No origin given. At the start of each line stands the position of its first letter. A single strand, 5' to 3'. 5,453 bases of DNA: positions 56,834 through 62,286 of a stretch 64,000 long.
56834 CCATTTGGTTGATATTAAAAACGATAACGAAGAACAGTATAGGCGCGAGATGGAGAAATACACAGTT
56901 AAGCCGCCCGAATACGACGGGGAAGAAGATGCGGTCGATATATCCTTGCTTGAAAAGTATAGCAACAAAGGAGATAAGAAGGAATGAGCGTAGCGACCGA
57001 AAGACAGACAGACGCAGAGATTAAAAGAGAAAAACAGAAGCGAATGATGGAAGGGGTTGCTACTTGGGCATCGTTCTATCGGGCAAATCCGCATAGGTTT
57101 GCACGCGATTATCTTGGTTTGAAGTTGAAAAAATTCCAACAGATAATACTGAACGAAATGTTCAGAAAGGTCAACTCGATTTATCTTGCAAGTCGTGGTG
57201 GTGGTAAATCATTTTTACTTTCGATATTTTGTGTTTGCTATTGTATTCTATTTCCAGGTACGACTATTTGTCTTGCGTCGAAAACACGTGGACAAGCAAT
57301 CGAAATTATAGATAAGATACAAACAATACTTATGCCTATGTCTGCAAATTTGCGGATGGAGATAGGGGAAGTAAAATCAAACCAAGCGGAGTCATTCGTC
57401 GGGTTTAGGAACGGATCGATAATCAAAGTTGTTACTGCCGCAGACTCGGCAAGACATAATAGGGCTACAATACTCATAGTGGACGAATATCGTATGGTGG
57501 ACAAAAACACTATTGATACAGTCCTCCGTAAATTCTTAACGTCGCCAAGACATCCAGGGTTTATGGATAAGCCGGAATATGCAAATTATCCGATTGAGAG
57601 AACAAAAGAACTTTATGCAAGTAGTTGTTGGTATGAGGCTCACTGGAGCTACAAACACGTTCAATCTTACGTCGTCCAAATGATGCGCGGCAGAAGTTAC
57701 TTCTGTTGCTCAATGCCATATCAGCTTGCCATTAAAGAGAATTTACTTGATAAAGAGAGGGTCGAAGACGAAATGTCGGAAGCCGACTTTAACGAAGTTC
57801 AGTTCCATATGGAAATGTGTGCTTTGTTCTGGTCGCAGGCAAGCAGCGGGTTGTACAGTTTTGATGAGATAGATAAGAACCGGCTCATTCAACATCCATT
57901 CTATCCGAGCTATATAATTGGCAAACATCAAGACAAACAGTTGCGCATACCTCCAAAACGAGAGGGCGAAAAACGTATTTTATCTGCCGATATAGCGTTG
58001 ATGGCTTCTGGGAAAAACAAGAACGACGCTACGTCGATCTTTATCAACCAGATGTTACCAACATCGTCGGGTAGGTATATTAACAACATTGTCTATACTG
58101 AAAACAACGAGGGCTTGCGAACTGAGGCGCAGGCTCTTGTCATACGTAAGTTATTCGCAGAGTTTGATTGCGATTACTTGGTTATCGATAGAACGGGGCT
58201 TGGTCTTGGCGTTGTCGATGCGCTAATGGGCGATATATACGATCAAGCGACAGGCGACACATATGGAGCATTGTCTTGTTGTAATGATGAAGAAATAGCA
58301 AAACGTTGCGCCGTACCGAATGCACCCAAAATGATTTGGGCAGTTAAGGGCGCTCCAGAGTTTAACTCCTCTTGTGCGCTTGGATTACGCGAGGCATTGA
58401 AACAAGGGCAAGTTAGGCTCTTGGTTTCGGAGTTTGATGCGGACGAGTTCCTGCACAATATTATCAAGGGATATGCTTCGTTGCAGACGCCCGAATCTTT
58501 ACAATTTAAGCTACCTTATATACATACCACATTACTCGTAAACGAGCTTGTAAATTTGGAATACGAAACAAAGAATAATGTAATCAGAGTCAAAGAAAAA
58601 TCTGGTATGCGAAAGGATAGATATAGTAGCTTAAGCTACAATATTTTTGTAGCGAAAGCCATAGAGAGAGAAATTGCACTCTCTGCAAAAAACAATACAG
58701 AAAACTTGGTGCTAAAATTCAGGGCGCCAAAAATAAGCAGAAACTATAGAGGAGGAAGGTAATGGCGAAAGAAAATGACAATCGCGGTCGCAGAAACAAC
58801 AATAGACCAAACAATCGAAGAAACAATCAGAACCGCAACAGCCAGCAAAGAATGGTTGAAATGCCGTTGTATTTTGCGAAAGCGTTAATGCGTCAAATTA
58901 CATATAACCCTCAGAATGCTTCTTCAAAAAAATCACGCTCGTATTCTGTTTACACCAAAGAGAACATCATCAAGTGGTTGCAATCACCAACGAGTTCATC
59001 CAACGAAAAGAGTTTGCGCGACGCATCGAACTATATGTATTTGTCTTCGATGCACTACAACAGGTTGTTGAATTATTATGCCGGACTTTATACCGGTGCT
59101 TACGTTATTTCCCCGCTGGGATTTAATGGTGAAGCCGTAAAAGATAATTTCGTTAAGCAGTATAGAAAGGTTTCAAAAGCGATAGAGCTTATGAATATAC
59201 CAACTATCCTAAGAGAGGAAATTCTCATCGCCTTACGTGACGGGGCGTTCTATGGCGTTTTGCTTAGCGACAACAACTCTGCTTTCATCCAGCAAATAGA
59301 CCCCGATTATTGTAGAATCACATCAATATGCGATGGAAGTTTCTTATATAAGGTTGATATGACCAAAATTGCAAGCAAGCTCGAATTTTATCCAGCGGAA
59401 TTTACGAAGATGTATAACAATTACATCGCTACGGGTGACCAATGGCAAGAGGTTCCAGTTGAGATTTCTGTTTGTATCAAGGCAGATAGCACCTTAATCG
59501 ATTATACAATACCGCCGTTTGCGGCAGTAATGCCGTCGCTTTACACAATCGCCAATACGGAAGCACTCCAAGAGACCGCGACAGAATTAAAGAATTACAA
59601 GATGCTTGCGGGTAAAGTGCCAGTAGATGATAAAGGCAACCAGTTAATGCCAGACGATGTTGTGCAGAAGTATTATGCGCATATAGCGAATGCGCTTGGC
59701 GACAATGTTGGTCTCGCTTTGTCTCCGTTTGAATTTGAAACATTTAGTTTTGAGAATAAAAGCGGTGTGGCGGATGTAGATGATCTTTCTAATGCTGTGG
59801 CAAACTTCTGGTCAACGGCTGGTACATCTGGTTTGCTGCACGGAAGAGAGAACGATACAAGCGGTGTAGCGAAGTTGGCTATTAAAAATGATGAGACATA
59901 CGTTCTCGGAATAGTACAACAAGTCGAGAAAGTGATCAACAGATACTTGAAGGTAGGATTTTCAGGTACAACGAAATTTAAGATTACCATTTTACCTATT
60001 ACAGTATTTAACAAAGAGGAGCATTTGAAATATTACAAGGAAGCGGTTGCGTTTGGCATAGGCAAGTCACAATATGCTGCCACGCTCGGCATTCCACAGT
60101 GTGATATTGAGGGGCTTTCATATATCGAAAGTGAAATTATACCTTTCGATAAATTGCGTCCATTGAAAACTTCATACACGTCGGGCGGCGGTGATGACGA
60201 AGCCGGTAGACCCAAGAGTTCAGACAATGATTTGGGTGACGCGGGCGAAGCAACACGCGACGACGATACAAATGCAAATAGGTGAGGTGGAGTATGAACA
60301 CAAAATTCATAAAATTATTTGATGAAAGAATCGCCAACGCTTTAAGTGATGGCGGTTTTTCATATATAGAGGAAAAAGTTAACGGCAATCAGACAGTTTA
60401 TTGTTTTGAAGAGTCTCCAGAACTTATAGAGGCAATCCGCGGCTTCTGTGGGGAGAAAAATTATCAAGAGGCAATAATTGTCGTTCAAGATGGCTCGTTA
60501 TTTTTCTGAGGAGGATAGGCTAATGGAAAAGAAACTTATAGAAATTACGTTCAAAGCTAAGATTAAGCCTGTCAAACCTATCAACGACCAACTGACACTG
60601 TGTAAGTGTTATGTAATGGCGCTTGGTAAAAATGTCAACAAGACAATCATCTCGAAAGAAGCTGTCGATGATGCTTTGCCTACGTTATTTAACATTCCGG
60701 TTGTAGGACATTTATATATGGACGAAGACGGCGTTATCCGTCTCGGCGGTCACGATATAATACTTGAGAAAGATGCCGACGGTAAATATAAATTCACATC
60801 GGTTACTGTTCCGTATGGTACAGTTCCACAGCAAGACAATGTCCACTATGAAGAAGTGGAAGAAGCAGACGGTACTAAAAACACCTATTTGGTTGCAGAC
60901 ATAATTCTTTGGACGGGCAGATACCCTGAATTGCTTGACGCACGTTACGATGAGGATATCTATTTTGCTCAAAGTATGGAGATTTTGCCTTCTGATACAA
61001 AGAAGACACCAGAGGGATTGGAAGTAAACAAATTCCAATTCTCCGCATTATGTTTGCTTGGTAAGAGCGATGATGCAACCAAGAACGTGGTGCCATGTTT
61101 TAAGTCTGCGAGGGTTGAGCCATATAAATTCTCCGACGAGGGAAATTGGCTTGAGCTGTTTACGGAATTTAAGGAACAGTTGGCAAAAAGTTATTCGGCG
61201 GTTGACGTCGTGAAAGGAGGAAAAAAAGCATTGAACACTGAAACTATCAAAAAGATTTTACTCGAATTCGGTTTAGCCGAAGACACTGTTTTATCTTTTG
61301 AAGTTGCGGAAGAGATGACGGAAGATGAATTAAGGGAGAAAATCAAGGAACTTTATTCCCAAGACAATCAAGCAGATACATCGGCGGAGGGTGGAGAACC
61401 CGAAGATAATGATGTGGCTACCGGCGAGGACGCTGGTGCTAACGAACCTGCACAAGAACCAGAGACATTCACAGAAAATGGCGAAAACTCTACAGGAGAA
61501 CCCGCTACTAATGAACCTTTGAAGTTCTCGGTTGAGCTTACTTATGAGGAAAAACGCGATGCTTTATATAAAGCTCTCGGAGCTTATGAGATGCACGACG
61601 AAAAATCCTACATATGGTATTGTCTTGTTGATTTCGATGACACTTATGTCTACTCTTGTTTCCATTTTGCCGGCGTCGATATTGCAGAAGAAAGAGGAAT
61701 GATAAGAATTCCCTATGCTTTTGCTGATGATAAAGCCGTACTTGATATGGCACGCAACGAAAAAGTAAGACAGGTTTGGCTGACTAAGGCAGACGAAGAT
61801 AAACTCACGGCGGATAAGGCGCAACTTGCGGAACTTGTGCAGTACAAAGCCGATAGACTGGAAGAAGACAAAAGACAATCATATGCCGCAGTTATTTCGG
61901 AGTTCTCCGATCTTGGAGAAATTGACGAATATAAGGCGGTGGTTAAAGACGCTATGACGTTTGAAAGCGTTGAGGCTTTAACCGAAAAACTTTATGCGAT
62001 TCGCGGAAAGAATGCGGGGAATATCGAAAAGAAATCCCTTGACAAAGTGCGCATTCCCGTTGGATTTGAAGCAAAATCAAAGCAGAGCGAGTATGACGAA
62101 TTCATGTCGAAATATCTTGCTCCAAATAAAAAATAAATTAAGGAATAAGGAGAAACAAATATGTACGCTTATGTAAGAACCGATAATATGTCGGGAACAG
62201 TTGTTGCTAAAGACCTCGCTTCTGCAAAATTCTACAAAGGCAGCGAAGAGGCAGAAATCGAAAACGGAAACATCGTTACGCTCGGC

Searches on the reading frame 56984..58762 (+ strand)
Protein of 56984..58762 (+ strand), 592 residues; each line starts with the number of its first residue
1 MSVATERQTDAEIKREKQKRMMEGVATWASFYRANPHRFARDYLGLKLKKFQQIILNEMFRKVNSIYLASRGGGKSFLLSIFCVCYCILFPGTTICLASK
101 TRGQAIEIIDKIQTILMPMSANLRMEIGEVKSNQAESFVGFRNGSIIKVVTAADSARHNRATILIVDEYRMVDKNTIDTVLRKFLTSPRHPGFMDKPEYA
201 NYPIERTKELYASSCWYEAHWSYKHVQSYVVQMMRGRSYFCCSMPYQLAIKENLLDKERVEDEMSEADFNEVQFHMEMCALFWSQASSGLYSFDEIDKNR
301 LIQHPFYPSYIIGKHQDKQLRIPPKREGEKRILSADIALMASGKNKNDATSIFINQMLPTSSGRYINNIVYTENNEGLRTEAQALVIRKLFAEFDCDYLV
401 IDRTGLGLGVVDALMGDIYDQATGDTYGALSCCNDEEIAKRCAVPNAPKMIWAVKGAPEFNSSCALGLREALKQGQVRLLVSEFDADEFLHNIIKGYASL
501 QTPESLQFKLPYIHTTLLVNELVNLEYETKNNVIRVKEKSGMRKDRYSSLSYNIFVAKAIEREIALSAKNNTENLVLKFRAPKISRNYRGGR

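Call 12: search_protein_families(library=phrogs, proteins=[window:56984-58762:+], max_evalue=0.001)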
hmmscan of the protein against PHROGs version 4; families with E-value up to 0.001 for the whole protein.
window:56984-58762:+ (592 aa): 8 families
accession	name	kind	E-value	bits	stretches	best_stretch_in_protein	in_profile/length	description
phrog_26582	-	unknown function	7.7e-56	190.9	1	239-574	19-351/363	-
phrog_15503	-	unknown function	1.6e-48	166.3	1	11-220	30-243/245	-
phrog_24618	-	unknown function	7.4e-42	144.6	1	356-570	3-220/230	-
phrog_2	-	head and packaging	5.1e-17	62.9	1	17-506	250-563/807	terminase large subunit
phrog_38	-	head and packaging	7.7e-10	39.1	1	14-167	254-409/760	terminase large subunit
phrog_5989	-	head and packaging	1e-08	35.7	1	46-175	131-266/347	terminase large subunit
phrog_5902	-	unknown function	0.00053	20.4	1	30-107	16-94/359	-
phrog_5713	-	head and packaging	0.00082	20.3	0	377-417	3-43/143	terminase large subunit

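Call 94: search_dna_similar(query=window:56984-58762:+, collection=phages, mode=protein, max_rows=30, max_evalue=1e-8)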
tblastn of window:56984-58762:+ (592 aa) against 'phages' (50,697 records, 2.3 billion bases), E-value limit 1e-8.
Records with a match: 150; places in all: 151; records where one place covers at least 80% of the query: 116.
Best place of each record, by identity: <60% 150.
By first word of the organism name: Bacillus 82; Lactococcus 22; Clostridioides 6; Clostridium 6; Bacteriophage 5; Enterococcus 5; Enterocloster 5; Mammaliicoccus 4; Staphylococcus 4; Thomasclavelia 2; and 7 more.
By host as written in the record: Lactococcus lactis 17; Bacillus subtilis BEST7003 11; - 10; Bacillus anthracis Sterne 10; Bacillus cereus 10; Bacillus subtilis 7; Bacillus anthracis 7; Bacillus subtilis subsp. subtilis str. 168 6; and 41 more.
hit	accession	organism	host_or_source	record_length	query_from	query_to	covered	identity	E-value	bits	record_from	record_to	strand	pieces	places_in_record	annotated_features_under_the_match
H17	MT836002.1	Bacteriophage sp.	human fecal samples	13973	2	582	98%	48.9%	9e-174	552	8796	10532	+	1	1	record has no annotation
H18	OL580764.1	Bacillus phage vB_BsuS-Goe14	Bacillus subtilis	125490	19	579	95%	44.0%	3e-143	464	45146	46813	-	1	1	hypothetical protein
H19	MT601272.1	Bacillus phage vB_BsuS-Goe11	Bacillus subtilis Delta6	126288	19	579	95%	44.0%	3e-143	464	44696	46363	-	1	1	hypothetical: hypothetical protein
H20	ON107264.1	Bacillus phage BUCT083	Bacillus subtilis subsp. subtilis str. ...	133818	19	579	95%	44.0%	4e-143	464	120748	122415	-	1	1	terminase family protein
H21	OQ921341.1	Bacillus phage SPbetaL1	Bacillus subtilis BEST7003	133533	19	579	95%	44.0%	6e-143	463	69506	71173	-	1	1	hypothetical protein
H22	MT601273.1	Bacillus phage vB_BsuS-Goe12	Bacillus subtilis Delta6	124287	19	579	95%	43.8%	8e-143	463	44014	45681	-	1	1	hypothetical: hypothetical protein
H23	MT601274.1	Bacillus phage vB_BsuS-Goe13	Bacillus subtilis Delta6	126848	19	579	95%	43.8%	8e-143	463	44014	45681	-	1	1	hypothetical: hypothetical protein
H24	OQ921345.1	Bacillus phage SPbetaL5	Bacillus subtilis BEST7003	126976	19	579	95%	43.8%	9e-143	462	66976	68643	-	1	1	hypothetical protein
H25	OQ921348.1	Bacillus phage SPbetaL8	Bacillus subtilis BEST7003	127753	19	579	95%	43.8%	9e-143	462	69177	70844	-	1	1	hypothetical protein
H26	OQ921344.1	Bacillus phage SPbetaL4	Bacillus subtilis BEST7003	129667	19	579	95%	43.8%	1e-142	462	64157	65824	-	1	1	hypothetical protein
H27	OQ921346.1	Bacillus phage SPbetaL6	Bacillus subtilis BEST7003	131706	19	579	95%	43.8%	1e-142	462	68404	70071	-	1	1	hypothetical protein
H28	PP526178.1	Bacillus phage phi3T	Bacillus subtilis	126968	19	579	95%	43.8%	1e-142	462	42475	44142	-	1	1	record has no annotation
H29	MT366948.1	Bacillus phage Hyb3phi3Ts-SPbeta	Bacillus subtilis subsp. subtilis str. ...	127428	19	579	95%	43.8%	1e-142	462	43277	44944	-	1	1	terminase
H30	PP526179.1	Bacillus phage phi3T-SPBeta hybrid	Bacillus subtilis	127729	19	579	95%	43.8%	1e-142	462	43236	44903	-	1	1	record has no annotation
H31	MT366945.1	Bacillus phage phi3Ts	Bacillus subtilis subsp. subtilis str. ...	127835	19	579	95%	43.8%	1e-142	462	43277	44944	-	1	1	terminase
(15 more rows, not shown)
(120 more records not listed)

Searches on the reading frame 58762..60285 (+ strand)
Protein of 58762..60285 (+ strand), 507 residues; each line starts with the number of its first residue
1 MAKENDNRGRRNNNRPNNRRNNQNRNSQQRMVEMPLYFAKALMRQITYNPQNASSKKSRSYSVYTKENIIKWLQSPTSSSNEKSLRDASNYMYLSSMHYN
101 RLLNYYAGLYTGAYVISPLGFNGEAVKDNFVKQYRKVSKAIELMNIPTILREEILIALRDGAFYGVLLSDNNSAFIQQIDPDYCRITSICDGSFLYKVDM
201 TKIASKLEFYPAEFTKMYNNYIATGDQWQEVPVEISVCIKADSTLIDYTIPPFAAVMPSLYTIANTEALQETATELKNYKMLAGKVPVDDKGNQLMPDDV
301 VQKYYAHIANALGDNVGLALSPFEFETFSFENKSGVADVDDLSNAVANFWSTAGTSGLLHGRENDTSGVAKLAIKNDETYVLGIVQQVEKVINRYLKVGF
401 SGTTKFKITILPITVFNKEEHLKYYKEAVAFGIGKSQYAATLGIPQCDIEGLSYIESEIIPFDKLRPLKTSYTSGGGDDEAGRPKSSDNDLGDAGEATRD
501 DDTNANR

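Call 12: search_protein_families(library=phrogs, proteins=[window:58762-60285:+], max_evalue=0.001)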
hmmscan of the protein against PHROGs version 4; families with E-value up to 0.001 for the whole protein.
window:58762-60285:+ (507 aa): 1 family
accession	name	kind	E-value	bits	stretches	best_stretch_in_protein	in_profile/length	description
phrog_2739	-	head and packaging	5.7e-95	319.8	1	34-506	17-500/501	portal protein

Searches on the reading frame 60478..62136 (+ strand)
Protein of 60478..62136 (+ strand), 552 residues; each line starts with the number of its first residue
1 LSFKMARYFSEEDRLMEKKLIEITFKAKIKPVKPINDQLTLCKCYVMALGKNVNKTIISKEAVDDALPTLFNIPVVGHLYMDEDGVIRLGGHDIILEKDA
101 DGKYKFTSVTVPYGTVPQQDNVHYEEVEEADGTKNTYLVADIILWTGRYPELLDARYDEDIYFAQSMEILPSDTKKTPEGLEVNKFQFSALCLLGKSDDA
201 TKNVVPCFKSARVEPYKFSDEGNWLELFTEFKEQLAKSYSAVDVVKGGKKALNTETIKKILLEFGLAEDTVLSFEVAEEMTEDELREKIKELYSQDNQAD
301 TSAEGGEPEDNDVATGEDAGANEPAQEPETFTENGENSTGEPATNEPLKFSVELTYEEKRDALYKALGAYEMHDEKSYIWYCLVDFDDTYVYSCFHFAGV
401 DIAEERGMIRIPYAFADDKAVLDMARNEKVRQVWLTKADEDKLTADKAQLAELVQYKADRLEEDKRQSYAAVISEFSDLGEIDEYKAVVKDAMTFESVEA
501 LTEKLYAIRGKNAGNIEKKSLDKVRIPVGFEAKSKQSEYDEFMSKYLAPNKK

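Call 12: search_protein_families(library=phrogs, proteins=[window:60478-62136:+], max_evalue=0.001)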
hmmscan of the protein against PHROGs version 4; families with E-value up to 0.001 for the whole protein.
window:60478-62136:+ (552 aa): 1 family
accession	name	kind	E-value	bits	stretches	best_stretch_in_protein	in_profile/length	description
phrog_3313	-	unknown function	4.8e-59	201.7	1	16-546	2-478/480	-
